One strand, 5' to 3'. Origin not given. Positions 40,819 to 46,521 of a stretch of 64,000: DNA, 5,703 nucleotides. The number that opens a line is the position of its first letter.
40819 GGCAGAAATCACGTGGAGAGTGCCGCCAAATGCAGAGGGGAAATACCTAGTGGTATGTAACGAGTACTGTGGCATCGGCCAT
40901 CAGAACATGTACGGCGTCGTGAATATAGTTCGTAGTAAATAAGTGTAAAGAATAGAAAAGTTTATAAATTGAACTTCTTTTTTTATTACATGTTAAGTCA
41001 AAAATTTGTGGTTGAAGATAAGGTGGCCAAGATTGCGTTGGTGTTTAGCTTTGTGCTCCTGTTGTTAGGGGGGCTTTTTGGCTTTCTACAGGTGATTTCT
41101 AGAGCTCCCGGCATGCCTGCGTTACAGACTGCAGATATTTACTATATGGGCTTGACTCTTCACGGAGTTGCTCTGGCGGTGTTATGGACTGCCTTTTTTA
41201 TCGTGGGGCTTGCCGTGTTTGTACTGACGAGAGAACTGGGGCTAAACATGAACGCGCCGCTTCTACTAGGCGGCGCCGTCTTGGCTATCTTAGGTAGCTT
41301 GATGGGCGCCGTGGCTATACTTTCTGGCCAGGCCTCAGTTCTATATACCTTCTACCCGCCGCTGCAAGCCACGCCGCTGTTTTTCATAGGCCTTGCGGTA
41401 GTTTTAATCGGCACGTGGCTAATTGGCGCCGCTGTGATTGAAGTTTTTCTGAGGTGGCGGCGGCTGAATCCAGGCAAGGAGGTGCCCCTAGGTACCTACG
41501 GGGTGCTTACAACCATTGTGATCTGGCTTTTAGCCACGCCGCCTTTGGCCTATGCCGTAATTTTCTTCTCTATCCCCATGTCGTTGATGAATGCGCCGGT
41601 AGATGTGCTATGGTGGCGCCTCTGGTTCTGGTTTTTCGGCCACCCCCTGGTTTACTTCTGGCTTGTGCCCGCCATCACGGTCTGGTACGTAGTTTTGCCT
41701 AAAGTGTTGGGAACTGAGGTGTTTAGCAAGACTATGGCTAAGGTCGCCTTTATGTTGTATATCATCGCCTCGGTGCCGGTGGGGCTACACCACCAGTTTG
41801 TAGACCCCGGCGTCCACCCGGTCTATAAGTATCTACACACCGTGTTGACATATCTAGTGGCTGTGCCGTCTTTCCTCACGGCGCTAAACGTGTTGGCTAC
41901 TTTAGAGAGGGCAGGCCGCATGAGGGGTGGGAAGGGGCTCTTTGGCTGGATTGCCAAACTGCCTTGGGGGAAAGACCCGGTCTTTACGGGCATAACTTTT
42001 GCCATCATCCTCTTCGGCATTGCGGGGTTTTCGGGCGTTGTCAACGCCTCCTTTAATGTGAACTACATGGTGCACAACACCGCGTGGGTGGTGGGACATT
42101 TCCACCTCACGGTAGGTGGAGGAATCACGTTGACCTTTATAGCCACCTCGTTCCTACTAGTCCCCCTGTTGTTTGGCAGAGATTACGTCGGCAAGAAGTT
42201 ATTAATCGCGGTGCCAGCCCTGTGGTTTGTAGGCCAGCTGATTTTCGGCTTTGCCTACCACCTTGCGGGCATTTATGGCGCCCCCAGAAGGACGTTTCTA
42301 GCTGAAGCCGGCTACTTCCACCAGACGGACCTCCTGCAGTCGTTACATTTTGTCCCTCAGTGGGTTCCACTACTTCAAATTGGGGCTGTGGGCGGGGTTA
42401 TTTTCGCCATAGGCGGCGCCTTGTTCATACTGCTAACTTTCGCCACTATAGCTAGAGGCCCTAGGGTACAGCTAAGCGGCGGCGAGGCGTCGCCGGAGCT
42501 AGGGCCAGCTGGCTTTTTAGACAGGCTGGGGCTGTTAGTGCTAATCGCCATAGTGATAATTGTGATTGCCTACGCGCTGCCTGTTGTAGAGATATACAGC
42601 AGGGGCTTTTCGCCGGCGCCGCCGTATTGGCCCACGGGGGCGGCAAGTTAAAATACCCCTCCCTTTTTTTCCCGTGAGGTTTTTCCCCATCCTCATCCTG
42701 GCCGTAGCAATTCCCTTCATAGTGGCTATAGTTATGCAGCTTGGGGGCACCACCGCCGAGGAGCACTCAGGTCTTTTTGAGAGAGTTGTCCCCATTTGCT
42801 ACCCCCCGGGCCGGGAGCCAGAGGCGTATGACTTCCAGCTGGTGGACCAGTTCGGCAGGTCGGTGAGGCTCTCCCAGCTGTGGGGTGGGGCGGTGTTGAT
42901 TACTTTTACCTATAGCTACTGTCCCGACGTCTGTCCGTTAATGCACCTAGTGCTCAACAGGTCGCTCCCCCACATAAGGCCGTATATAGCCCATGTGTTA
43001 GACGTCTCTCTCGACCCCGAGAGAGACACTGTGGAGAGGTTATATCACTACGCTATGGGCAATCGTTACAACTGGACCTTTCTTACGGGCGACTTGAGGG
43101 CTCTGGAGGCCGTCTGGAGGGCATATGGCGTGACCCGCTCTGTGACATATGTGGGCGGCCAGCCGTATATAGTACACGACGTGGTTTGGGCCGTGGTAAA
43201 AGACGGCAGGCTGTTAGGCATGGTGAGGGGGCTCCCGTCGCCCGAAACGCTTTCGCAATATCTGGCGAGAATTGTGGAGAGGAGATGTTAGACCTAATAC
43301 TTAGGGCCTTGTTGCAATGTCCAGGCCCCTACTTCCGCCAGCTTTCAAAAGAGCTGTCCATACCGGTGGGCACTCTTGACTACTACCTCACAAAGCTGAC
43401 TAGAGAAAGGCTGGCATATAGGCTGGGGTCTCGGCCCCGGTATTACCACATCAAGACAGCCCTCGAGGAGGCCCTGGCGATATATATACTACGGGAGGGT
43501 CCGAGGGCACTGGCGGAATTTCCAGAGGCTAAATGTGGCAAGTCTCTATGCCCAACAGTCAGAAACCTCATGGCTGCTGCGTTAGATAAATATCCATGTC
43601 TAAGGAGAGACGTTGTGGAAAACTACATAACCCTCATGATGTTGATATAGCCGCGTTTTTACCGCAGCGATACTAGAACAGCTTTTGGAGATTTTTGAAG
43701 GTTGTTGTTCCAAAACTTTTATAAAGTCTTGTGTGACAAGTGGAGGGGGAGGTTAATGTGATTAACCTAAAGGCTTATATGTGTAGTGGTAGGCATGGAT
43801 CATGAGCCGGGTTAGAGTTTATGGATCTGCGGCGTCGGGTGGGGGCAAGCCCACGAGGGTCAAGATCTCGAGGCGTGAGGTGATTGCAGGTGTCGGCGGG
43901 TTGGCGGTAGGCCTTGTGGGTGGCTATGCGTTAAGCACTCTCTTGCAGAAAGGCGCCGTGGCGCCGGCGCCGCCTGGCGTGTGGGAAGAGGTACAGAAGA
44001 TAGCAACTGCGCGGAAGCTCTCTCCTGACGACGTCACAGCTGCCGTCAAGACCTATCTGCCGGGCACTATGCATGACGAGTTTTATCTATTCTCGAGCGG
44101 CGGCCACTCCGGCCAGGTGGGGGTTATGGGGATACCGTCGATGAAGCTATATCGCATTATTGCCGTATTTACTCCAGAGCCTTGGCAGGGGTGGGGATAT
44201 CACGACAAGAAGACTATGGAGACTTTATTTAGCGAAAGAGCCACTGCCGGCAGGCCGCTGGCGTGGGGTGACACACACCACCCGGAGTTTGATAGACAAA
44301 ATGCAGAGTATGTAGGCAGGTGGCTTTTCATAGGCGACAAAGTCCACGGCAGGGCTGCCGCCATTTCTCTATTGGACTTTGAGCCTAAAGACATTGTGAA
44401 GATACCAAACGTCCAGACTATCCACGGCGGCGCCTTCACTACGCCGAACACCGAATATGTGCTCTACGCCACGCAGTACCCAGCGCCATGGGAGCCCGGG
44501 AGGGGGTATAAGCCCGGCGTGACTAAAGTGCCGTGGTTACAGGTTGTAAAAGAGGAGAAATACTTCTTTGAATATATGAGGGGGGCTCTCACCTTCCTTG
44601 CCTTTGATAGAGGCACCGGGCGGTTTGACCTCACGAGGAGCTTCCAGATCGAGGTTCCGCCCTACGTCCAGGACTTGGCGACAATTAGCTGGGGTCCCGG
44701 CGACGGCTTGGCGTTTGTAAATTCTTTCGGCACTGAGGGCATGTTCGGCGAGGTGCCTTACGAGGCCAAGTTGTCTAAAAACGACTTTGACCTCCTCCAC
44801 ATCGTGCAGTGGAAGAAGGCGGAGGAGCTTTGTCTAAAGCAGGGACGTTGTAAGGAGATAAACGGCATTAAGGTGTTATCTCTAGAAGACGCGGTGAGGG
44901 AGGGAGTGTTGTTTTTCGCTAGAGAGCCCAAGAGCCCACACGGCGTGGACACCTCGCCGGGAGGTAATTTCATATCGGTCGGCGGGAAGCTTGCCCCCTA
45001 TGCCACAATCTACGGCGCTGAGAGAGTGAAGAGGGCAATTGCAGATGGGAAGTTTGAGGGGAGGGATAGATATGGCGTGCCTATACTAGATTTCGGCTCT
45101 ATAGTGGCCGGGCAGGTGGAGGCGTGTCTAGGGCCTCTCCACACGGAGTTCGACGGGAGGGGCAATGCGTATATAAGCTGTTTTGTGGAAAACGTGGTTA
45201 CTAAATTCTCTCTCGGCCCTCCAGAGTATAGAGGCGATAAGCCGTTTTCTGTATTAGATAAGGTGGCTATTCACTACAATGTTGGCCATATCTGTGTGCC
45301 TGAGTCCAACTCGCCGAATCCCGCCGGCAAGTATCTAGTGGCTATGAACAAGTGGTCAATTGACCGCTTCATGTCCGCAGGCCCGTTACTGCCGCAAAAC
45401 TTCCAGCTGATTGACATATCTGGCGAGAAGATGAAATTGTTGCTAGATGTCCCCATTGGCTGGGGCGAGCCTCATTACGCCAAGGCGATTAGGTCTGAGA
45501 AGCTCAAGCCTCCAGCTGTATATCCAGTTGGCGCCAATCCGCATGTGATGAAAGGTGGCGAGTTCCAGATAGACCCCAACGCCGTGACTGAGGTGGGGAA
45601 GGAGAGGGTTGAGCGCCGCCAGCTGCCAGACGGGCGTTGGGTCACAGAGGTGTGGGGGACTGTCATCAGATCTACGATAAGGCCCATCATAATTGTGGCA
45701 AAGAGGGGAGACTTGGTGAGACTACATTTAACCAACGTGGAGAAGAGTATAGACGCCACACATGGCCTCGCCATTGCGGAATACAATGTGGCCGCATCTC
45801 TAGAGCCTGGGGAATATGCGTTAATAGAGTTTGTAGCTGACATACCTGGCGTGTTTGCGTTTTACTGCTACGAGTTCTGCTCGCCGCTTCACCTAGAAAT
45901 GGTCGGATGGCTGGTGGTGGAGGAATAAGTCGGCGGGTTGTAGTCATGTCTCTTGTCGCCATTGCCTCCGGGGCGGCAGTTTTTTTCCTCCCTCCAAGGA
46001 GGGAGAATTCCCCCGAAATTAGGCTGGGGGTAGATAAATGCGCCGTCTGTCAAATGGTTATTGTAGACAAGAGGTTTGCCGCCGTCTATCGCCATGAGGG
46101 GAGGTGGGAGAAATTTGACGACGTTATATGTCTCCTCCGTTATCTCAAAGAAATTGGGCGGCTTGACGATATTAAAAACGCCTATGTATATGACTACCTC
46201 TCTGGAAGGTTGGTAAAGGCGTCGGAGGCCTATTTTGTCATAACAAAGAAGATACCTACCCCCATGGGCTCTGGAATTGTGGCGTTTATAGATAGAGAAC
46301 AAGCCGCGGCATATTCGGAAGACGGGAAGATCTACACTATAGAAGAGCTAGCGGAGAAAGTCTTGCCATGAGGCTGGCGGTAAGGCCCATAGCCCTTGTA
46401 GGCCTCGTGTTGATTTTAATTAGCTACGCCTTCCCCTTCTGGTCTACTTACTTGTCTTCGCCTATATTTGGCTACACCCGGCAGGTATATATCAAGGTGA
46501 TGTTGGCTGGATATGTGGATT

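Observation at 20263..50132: Shared palindromic operator defines a candidate archaeal nir-nos-nor regulon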

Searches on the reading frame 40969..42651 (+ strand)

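Call 41: search_protein_families(library=pfam, proteins=[window:40969-42651:+])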
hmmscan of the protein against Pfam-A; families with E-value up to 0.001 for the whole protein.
window:40969-42651:+ (560 aa): 1 family
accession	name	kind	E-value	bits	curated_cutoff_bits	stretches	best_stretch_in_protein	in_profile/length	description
PF00115.25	COX1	-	1.5e-86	291.4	34.8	1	18-478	1-436/436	Cytochrome C and Quinol oxidase polypeptide I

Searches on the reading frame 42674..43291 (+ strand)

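Call 41: search_protein_families(library=pfam, proteins=[window:42674-43291:+])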
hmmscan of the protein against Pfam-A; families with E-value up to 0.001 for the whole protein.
window:42674-43291:+ (205 aa): 2 families
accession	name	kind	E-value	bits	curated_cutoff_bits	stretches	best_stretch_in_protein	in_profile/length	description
PF02630.20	SCO1-SenC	-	1.1e-19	71.2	22.8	1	53-160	3-112/134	SCO1/SenC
PF00578.27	AhpC-TSA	-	0.00035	20.9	26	1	50-154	4-101/124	AhpC/TSA family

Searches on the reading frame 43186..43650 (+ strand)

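Call 6: search_protein_families(library=pfam, proteins=[window:43186-43650:+])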
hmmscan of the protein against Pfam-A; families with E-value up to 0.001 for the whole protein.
window:43186-43650:+ (154 aa): 0 families

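Call 65: search_protein_families(library=pfam, proteins=[window:43186-43650:+], max_evalue=5)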
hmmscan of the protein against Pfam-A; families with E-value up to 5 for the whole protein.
window:43186-43650:+ (154 aa): 4 families
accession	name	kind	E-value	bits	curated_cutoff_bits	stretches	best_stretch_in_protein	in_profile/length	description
PF01022.26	HTH_5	-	0.0012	19.1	22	1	38-77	7-45/47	Bacterial regulatory protein, arsR family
PF13412.12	HTH_24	-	0.0077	16.2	21.9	1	38-74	8-44/48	Winged helix-turn-helix DNA-binding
PF09339.16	HTH_IclR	-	0.0092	16.2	22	1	38-79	8-50/52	IclR helix-turn-helix domain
PF24266.1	HTH_HVO_0163_N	-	0.02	15.4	31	1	38-88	7-59/70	HVO_0163, N-terminal HTH domain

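Call 66: search_protein_families(library=ncbifam, proteins=[window:43186-43650:+], max_evalue=0.01)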
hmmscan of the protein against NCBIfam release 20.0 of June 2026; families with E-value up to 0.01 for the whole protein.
window:43186-43650:+ (154 aa): 0 families

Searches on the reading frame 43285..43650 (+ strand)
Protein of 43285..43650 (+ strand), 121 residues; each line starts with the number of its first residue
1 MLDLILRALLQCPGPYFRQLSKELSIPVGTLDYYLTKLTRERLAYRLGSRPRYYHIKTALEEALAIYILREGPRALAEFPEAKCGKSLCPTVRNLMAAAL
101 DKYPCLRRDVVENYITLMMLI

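Call 65: search_protein_families(library=pfam, proteins=[window:43285-43650:+], max_evalue=5)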
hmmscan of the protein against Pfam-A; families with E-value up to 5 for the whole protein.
window:43285-43650:+ (121 aa): 4 families
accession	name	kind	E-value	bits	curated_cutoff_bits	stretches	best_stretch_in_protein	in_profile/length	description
PF01022.26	HTH_5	-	0.00061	20.1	22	1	5-44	7-45/47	Bacterial regulatory protein, arsR family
PF13412.12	HTH_24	-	0.0048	16.9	21.9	1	5-41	8-44/48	Winged helix-turn-helix DNA-binding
PF09339.16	HTH_IclR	-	0.0056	16.9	22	1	5-46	8-50/52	IclR helix-turn-helix domain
PF24266.1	HTH_HVO_0163_N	-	0.016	15.7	31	1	5-55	7-59/70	HVO_0163, N-terminal HTH domain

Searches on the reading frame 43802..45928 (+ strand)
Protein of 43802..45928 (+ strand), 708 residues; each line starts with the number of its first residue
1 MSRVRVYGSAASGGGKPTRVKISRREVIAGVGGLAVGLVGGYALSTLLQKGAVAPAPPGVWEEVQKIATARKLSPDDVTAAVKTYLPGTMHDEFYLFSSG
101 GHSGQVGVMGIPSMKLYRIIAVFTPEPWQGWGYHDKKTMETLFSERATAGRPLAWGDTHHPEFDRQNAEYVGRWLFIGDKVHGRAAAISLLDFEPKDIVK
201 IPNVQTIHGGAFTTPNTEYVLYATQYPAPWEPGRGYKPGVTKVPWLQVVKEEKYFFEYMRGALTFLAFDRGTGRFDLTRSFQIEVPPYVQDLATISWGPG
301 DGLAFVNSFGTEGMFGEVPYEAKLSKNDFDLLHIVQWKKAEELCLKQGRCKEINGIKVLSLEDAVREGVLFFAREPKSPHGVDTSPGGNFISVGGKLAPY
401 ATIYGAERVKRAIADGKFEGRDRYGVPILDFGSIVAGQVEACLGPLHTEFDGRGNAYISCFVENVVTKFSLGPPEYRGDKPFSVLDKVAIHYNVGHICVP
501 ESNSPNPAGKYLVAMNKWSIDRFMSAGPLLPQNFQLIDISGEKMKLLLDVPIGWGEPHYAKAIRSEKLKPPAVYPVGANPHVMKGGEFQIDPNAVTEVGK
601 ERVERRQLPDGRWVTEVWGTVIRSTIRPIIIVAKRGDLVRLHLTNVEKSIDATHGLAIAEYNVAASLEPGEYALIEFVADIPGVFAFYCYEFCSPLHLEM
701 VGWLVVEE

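Call 6: search_protein_families(library=pfam, proteins=[window:43802-45928:+])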
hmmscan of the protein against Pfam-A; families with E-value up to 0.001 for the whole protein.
window:43802-45928:+ (708 aa): 1 family
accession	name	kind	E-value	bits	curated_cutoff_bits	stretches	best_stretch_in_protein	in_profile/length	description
PF18764.7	nos_propeller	-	9.2e-30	102.8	30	1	487-558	1-71/71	Nitrous oxide reductase propeller repeat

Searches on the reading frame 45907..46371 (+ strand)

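Call 41: search_protein_families(library=pfam, proteins=[window:45907-46371:+])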
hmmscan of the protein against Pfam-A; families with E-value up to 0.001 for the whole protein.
window:45907-46371:+ (154 aa): 1 family
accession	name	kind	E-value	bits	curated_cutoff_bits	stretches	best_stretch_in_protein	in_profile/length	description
PF05573.18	NosL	-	1.4e-13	51.8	24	1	43-152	8-130/131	NosL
